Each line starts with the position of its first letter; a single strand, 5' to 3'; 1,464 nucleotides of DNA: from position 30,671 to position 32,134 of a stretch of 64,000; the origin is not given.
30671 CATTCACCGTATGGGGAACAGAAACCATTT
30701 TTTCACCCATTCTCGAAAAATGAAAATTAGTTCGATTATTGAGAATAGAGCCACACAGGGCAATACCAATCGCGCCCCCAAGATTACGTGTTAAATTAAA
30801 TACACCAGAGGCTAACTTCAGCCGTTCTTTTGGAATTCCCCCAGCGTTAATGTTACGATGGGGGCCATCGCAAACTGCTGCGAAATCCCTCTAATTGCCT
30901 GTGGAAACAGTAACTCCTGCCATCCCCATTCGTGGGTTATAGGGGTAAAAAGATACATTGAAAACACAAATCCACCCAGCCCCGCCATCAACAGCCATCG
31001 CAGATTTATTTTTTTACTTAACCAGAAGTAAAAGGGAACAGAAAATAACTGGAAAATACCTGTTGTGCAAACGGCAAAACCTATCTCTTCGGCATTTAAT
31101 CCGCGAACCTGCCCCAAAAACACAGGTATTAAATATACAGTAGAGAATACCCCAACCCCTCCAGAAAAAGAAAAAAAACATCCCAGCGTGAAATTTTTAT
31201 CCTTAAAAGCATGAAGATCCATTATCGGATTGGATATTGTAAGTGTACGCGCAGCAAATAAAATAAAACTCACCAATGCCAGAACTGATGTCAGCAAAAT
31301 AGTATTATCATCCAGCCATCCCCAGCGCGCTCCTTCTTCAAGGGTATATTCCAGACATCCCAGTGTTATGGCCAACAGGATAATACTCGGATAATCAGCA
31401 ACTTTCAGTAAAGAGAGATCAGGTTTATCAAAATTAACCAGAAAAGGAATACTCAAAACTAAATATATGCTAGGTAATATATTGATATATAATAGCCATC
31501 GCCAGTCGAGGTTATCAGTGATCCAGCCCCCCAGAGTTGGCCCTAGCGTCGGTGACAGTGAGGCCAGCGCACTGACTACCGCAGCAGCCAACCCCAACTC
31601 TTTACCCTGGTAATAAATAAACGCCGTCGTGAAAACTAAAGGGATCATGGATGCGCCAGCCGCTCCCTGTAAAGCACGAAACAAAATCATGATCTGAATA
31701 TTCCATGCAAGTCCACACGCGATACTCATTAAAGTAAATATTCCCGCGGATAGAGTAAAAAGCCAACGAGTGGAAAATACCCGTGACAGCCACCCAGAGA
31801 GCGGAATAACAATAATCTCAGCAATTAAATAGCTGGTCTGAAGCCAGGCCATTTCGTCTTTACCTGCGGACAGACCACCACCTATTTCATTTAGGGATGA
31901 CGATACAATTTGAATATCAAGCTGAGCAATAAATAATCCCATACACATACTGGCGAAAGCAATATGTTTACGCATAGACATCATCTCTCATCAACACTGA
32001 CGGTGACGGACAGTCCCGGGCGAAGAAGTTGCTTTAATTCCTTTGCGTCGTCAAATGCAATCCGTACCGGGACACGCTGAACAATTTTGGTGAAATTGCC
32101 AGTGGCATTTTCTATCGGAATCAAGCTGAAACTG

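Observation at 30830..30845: Transporter gene of the efflux module is split by a frameshift in a 5-nt homopolymer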

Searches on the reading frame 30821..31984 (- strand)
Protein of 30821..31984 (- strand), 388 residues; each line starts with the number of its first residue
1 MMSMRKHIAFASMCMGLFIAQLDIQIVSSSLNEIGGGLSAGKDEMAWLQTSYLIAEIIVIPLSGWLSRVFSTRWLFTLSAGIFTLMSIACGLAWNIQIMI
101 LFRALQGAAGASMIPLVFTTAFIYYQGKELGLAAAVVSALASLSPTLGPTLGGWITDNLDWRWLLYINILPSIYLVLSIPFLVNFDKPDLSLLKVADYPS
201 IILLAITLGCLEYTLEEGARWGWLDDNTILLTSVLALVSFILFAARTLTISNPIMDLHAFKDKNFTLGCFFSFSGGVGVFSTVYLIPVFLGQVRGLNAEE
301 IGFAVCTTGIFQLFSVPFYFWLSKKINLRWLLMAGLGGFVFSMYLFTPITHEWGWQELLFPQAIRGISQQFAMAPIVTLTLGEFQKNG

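Call 46: find_encoding_contigs(protein=window:30821-31984:-, flank=3000, max_places=10)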
Protein window:30821-31984:- (388 aa): 2 contigs read that carry it; 1 place shown.
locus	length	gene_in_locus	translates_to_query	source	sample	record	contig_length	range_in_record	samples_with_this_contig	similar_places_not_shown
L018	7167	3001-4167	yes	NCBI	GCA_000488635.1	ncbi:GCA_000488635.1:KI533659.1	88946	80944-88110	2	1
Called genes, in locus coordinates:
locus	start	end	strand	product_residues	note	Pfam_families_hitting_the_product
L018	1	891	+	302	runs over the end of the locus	PF00126:HTH_1, PF03466:LysR_substrate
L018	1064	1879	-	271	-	PF02311:AraC_binding, PF07883:Cupin_2 (weak), PF00165:HTH_AraC (faint), PF12833:HTH_18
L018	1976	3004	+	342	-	PF25919:BSH_CusB (faint), PF25917:BSH_RND, PF25973:BSH_CzcB (faint), PF25876:HH_MFP_RND (faint), PF25954:Beta-barrel_RND_2 (weak), PF25963:Beta-barrel_AAEA (weak)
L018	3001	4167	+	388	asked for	PF07690:MFS_1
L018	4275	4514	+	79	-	-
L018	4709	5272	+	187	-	PF01713:Smr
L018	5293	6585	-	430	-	PF13188:PAS_8 (faint), PF08448:PAS_4, PF13426:PAS_9 (weak), PF00990:GGDEF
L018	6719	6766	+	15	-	-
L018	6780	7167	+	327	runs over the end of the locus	PF01544:CorA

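Call 47: list_cluster_members(proteins=[window:30821-31984:-, window:30821-31981:-])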
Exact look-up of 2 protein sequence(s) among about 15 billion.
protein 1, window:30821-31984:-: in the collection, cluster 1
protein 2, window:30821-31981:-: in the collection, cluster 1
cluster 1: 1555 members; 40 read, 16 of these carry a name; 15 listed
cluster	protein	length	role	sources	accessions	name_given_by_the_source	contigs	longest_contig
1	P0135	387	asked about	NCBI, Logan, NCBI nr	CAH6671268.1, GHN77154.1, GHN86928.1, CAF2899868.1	Multidrug export protein EmrB [Escherichia coli] | multidrug efflux protein [Escherichia coli]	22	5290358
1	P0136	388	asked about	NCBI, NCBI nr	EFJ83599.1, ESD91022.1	drug resistance MFS transporter, drug:H+ antiporter-2 family [Escherichia coli MS 69-1]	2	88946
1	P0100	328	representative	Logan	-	-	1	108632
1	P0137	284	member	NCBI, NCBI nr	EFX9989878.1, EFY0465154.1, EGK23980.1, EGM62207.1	DHA2 family efflux MFS transporter permease subunit [Shigella flexneri]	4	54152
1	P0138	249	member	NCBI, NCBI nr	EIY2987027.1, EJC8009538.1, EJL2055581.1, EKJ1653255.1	DHA2 family efflux MFS transporter permease subunit, partial [Shigella flexneri] | DHA2 family efflux MFS transporter permease subunit [Shigella flexneri]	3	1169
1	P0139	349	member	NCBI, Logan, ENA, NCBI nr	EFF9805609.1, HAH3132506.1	TPA: MFS transporter [Escherichia coli] | MFS transporter [Escherichia coli]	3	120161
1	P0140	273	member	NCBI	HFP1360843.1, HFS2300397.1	TPA: DHA2 family efflux MFS transporter permease subunit, partial [Escherichia coli]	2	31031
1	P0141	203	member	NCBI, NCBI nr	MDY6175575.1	MAG: MFS transporter, partial [Escherichia coli] | MFS transporter [Escherichia coli]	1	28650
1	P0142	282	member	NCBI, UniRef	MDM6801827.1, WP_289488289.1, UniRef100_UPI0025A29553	DHA2 family efflux MFS transporter permease subunit, partial [Escherichia coli] | DHA2 family efflux MFS transporter permease subunit n=1 Tax=Escherichia coli TaxID=562 ...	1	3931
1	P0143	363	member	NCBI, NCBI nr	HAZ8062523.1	TPA: DHA2 family efflux MFS transporter permease subunit, partial [Escherichia coli] | DHA2 family efflux MFS transporter permease subunit [Escherichia coli]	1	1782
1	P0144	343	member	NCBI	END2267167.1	DHA2 family efflux MFS transporter permease subunit, partial [Shigella flexneri]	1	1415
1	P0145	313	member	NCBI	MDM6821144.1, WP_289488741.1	DHA2 family efflux MFS transporter permease subunit, partial [Escherichia coli]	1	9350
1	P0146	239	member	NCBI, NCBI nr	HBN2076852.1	TPA: MFS transporter, partial [Escherichia coli] | MFS transporter [Escherichia coli]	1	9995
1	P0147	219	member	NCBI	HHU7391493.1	TPA: MFS transporter, partial [Escherichia coli]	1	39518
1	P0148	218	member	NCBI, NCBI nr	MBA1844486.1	MFS transporter, partial [Escherichia coli] | MFS transporter [Escherichia coli]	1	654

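Call 53: find_encoding_contigs(protein=P0135, flank=10000, max_places=10)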
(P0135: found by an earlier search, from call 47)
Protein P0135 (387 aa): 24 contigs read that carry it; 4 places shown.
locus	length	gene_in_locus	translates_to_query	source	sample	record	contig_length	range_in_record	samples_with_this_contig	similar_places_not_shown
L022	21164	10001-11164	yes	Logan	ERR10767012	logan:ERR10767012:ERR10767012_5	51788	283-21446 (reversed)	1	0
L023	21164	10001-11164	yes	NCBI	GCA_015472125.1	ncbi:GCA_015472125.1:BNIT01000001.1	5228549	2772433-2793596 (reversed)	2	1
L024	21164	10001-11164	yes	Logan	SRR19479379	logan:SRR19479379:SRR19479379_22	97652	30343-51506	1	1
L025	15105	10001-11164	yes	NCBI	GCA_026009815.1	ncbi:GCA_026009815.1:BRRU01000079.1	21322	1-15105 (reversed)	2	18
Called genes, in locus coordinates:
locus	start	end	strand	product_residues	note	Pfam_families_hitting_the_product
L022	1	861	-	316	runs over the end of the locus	PF00582:Usp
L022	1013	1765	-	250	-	PF00027:cNMP_binding, PF13545:HTH_Crp_2, PF00325:Crp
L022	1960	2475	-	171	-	PF02870:Methyltransf_1N, PF01035:DNA_binding_1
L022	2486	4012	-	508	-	PF03806:ABG_transport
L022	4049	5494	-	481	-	PF01546:Peptidase_M20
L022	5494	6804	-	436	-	PF01546:Peptidase_M20, PF07687:M20_dimer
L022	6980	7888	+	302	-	PF00126:HTH_1, PF03466:LysR_substrate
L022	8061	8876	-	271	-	PF02311:AraC_binding, PF07883:Cupin_2 (weak), PF00165:HTH_AraC (faint), PF12833:HTH_18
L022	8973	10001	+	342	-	PF25919:BSH_CusB (faint), PF25917:BSH_RND, PF25973:BSH_CzcB (faint), PF25876:HH_MFP_RND (faint), PF25954:Beta-barrel_RND_2 (weak), PF25963:Beta-barrel_AAEA (weak)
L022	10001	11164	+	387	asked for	PF07690:MFS_1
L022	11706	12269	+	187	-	PF01713:Smr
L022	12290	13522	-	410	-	PF13188:PAS_8 (faint), PF08448:PAS_4, PF13426:PAS_9 (weak), PF00990:GGDEF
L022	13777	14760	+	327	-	PF01544:CorA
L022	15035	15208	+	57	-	-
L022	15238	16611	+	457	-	PF00270:DEAD, PF04851:ResIII, PF00271:Helicase_C, PF03880:DbpA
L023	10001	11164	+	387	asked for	PF07690:MFS_1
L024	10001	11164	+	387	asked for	PF07690:MFS_1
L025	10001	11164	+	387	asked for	PF07690:MFS_1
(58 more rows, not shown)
